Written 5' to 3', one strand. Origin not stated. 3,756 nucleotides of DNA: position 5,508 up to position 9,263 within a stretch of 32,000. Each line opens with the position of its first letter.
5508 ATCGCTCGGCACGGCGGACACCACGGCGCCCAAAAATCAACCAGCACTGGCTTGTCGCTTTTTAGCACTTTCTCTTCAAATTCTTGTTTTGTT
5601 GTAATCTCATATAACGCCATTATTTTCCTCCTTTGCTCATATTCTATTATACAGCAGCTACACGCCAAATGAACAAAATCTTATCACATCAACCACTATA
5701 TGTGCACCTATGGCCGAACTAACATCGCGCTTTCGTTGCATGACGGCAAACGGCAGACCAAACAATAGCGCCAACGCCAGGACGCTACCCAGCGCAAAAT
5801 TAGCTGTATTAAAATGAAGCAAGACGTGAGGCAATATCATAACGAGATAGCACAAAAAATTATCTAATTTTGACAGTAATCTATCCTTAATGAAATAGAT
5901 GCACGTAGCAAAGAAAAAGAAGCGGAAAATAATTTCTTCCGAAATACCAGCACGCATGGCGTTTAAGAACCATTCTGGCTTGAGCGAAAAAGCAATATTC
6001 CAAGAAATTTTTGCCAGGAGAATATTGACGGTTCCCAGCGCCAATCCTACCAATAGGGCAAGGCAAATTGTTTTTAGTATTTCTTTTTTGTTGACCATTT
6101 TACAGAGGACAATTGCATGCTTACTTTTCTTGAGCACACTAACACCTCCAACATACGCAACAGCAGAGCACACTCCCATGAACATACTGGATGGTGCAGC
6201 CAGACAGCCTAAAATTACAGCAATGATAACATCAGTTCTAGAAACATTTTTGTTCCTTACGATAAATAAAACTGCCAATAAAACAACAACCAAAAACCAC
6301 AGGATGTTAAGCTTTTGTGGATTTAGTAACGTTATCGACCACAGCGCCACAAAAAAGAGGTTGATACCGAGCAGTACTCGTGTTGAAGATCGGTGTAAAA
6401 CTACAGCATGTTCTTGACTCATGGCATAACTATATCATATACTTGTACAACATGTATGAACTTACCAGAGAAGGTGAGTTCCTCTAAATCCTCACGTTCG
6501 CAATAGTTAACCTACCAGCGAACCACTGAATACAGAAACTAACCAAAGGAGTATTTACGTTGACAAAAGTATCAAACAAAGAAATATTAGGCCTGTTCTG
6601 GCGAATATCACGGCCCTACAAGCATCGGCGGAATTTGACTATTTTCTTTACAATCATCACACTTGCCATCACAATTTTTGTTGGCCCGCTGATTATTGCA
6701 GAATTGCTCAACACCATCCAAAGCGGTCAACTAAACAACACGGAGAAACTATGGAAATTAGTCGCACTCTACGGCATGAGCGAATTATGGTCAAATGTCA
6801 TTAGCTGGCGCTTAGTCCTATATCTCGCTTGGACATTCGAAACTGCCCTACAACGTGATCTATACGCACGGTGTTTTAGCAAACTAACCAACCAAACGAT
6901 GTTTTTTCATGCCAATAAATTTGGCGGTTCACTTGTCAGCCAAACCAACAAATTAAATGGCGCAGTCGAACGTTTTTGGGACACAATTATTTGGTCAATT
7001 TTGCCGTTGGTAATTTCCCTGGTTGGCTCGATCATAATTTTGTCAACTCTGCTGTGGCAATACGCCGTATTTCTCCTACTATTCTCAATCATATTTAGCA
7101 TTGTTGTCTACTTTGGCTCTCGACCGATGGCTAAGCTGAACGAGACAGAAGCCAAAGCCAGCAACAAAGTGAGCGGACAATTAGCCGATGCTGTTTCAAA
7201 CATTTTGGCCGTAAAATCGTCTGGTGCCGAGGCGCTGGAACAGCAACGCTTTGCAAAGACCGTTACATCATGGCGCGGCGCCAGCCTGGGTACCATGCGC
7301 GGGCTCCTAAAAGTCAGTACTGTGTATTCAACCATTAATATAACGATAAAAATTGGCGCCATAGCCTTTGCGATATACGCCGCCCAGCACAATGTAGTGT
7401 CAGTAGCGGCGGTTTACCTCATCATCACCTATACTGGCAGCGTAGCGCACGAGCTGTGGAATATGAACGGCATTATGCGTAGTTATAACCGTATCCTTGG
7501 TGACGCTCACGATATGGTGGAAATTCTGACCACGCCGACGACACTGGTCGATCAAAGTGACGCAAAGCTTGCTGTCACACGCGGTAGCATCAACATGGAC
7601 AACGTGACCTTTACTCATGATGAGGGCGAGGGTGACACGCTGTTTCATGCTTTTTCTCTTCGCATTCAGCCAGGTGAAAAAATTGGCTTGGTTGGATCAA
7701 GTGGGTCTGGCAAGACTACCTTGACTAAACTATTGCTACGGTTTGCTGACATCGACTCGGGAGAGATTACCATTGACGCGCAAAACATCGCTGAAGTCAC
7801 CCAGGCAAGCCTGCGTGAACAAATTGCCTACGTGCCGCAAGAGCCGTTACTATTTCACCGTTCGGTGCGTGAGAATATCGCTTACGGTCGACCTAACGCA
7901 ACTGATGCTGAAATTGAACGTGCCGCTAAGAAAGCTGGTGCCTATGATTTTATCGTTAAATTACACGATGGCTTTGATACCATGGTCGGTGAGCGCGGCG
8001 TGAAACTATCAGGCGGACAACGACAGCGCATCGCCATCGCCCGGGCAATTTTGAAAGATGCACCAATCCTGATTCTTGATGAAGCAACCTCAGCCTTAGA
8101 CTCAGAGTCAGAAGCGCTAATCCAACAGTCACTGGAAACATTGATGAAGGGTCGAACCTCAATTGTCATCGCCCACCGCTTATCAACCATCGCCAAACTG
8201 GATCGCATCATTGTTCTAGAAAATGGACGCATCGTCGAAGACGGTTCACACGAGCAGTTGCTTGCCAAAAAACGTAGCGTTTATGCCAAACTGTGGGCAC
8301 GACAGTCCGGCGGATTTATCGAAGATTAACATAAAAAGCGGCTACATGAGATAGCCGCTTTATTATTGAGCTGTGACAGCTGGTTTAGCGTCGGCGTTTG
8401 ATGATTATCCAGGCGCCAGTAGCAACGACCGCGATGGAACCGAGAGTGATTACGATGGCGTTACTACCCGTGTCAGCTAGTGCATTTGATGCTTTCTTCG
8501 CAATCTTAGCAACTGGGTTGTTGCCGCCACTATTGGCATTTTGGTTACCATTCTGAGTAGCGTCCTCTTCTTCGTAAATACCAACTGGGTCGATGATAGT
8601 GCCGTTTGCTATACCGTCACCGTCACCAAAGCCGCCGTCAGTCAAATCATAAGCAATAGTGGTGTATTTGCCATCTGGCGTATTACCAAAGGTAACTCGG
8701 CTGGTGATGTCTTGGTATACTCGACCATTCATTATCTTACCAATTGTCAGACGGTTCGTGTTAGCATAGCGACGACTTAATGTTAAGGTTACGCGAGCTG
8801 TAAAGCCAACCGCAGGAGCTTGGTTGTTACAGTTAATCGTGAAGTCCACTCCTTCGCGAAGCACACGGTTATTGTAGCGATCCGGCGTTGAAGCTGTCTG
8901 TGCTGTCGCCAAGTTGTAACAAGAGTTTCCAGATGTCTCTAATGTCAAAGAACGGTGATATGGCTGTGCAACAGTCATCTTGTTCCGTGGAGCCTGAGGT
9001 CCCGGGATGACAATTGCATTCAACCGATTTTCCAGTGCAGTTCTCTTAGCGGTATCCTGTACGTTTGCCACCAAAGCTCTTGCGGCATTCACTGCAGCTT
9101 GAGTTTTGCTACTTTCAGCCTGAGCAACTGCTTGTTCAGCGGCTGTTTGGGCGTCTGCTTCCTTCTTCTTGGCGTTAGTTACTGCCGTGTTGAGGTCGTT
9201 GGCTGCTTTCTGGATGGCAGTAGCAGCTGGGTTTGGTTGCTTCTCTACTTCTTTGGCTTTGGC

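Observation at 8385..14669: Giant LAXTG-anchored beta-helix + LRR + stalk surface protein: candidate adhesin / host-contact protein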

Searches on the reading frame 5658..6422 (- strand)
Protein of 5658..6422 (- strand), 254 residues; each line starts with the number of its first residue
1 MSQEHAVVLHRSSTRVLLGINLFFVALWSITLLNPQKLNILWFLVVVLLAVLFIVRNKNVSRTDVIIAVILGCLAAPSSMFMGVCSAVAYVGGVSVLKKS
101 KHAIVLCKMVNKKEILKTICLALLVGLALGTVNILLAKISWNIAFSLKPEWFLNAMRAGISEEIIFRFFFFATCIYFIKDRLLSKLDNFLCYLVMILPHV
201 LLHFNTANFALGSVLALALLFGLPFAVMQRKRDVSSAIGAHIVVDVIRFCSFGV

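Call 10: search_protein_families(library=pfam, proteins=[window:5658-6422:-], max_evalue=0.001)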
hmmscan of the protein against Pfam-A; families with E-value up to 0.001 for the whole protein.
window:5658-6422:- (254 aa): 1 family
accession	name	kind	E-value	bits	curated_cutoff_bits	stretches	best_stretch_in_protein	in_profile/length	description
PF02517.21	Rce1-like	-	1.3e-06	29.1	22.4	1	150-247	7-93/93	Type II CAAX prenyl endopeptidase Rce1-like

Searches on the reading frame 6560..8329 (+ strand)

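Call 10: search_protein_families(library=pfam, proteins=[window:6560-8329:+], max_evalue=0.001)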
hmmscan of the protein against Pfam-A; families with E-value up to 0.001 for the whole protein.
window:6560-8329:+ (589 aa): 4 families
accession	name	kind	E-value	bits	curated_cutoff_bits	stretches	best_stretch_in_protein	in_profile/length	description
PF00005.33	ABC_tran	-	3.5e-34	118.8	25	1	363-511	2-137/137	ABC transporter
PF00664.28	ABC_membrane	-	6.8e-13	49.4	28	1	28-292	4-267/274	ABC transporter transmembrane region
PF02463.25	SMC_N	-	1.6e-07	31.4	40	1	308-552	135-210/220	RecF/RecN/SMC N terminal domain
PF13401.12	AAA_22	-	0.00042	21.1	27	0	377-461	10-65/130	AAA domain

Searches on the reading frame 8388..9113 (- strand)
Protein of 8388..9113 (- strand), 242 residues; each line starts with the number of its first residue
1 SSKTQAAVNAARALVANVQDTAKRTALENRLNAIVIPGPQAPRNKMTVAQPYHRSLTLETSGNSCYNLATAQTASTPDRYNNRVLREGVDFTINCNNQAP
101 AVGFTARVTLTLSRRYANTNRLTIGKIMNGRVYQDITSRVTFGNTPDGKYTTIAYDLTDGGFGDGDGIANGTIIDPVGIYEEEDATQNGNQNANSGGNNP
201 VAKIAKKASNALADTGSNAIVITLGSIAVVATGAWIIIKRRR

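Call 15: search_protein_families(library=pfam, proteins=[window:8388-9113:-], max_evalue=0.1)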
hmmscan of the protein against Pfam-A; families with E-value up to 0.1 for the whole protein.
window:8388-9113:- (242 aa): 1 family
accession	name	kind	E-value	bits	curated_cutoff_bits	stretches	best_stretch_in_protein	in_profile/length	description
PF03080.22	Neprosin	-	0.081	12.7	22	0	113-183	13-84/214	Neprosin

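Call 16: search_protein_families(library=ncbifam, proteins=[window:8388-9113:-], max_evalue=0.1)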
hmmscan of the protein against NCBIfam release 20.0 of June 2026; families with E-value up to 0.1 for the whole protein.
window:8388-9113:- (242 aa): 2 families
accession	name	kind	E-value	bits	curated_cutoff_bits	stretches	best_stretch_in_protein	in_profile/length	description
NF041766.1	choice_anch_U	domain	6.9e-12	46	32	1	98-179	17-90/92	choice-of-anchor U domain-containing protein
TIGR01167.1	LPXTG_anchor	domain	0.0045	17.6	15.9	1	212-242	2-33/34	LPXTG cell wall anchor domain-containing protein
